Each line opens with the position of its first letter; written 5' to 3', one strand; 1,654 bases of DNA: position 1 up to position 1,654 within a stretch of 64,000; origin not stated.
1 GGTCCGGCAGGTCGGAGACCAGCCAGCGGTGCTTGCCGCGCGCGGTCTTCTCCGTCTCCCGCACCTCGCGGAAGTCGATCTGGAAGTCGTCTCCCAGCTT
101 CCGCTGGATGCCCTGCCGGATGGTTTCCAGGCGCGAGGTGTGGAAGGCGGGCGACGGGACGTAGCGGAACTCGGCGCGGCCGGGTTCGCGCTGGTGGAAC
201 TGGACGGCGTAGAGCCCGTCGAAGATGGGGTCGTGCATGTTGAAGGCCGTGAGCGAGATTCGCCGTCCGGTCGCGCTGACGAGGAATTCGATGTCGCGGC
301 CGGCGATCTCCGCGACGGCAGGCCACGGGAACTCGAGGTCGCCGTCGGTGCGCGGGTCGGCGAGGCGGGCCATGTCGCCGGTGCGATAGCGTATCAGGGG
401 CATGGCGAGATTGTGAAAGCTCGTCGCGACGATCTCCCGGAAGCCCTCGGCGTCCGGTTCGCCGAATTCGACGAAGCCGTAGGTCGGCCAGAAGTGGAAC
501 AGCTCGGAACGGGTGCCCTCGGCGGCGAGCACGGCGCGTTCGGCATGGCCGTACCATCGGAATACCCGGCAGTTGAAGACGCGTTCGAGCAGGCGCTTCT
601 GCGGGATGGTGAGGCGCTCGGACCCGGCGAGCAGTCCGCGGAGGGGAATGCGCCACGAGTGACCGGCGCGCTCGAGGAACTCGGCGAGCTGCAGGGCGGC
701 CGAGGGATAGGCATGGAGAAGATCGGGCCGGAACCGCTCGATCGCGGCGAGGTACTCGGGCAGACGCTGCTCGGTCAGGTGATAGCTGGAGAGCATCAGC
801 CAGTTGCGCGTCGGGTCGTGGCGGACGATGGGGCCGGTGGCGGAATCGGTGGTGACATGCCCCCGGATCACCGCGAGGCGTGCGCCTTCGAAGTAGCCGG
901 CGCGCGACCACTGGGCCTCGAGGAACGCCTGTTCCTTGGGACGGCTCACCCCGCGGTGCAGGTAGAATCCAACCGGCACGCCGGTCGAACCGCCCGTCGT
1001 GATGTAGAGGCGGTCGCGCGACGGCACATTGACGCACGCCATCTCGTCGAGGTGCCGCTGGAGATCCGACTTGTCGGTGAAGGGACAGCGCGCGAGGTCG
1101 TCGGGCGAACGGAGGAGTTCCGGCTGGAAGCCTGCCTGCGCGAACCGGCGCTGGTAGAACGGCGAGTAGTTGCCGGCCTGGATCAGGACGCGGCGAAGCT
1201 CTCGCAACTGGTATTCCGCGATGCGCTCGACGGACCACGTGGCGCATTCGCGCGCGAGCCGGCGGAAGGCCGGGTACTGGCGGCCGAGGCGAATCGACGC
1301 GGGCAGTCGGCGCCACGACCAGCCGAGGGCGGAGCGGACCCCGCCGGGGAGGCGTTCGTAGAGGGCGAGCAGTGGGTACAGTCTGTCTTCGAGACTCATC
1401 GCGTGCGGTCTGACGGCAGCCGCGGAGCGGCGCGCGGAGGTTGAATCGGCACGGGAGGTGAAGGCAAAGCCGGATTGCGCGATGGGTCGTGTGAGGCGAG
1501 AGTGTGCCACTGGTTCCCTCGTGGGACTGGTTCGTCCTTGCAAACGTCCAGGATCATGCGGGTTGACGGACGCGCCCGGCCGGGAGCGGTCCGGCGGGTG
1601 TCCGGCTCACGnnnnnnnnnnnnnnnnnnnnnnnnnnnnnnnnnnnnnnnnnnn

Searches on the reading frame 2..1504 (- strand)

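Call 60: search_protein_families(library=pfam, proteins=[window:2-1504:-], max_evalue=0.001)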
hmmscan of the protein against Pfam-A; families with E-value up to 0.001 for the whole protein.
window:2-1504:- (501 aa): 1 family
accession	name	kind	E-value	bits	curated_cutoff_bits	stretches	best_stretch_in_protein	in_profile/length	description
PF00501.34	AMP-binding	-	0.00075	18.8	29.9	0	249-328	245-329/384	AMP-binding enzyme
